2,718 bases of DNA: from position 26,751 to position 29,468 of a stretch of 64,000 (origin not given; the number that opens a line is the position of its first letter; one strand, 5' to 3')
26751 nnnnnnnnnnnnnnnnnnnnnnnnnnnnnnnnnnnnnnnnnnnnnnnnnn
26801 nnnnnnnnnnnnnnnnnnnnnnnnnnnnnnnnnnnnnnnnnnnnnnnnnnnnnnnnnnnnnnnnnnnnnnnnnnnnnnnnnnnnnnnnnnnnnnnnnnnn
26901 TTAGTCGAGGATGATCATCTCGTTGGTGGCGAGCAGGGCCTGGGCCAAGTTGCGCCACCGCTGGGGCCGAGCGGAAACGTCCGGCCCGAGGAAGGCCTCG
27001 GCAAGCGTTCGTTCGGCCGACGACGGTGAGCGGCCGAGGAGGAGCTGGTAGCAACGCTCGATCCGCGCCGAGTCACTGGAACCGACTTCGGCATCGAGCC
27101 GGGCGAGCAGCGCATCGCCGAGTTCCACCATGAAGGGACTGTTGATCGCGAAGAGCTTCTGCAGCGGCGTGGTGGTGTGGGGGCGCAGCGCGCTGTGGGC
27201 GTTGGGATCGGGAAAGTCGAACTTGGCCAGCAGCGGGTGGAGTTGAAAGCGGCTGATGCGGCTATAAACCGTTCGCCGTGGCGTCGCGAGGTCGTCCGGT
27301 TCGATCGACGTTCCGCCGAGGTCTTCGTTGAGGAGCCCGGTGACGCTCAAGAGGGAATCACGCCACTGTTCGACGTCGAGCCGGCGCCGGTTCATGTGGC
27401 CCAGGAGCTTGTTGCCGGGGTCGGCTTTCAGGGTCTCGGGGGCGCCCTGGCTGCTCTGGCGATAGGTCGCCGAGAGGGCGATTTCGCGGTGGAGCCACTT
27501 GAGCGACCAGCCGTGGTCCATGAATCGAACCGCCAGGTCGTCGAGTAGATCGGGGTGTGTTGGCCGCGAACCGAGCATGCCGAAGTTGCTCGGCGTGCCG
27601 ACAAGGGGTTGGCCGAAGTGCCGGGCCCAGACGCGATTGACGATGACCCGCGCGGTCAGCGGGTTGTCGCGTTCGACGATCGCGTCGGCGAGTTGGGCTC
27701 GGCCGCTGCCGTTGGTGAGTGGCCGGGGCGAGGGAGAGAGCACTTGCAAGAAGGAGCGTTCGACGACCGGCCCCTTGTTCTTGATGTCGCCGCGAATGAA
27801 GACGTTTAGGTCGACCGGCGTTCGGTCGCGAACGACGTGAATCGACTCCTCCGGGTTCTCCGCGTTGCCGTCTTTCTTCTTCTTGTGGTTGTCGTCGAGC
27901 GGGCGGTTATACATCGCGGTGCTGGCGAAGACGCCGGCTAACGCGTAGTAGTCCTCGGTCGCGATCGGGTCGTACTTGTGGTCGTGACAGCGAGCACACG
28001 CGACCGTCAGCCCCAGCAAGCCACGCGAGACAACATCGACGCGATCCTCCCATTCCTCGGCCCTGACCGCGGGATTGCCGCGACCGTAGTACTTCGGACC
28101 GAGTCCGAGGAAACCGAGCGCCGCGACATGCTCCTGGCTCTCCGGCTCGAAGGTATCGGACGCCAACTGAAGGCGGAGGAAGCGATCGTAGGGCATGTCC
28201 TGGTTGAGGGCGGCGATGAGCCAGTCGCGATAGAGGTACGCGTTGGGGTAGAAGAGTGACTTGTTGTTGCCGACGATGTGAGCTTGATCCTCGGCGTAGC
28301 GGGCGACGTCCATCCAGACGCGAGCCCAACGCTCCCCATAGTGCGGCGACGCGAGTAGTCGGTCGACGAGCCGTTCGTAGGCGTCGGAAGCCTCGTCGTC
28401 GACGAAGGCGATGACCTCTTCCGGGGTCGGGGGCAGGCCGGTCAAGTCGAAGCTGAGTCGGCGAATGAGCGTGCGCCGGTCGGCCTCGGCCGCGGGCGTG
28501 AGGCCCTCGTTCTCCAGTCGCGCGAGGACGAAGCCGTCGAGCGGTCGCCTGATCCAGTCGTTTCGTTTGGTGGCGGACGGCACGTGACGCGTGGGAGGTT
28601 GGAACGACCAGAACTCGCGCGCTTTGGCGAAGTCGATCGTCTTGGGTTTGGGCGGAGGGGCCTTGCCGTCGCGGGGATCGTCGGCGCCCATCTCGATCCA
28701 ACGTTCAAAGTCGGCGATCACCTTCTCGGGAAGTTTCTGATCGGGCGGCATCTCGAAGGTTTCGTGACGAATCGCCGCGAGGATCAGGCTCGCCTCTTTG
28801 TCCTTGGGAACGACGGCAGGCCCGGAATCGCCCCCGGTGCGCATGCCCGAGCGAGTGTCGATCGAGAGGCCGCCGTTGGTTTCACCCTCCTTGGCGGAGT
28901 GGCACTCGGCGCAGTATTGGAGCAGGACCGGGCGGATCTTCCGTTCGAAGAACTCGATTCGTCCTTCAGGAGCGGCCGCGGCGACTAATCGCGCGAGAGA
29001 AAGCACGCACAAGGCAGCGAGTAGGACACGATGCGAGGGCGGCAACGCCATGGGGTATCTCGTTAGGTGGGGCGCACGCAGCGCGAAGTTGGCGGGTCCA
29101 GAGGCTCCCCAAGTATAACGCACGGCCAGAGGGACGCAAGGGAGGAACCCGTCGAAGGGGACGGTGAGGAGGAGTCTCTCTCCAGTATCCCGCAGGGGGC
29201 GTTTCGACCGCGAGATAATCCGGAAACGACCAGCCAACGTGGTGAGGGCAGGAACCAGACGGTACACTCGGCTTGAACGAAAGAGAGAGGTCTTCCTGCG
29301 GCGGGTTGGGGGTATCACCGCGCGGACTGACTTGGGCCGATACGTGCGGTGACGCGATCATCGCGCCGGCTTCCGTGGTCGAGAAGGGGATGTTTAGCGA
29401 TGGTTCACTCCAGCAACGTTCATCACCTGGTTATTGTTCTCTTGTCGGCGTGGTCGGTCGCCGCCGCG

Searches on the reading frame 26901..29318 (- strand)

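Call 47: search_protein_families(library=pfam, proteins=[window:26901-29318:-], max_evalue=0.01)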
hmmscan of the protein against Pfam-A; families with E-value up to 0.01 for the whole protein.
window:26901-29318:- (805 aa): 4 families
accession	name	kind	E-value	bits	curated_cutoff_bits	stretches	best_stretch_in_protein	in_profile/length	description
PF07587.16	PSD1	-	3.5e-80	269.4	28.5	1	539-777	1-244/244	Protein of unknown function (DUF1553)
PF07583.16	PSCyt2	-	5.9e-78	262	29.8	1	259-467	1-207/209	Protein of unknown function (DUF1549)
PF07635.16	PSCyt1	-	3.8e-14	53.5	22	1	136-193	1-58/59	Planctomycete cytochrome C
PF13442.11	Cytochrome_CBB3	-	0.002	18.8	27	0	132-202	10-62/68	Cytochrome C oxidase, cbb3-type, subunit III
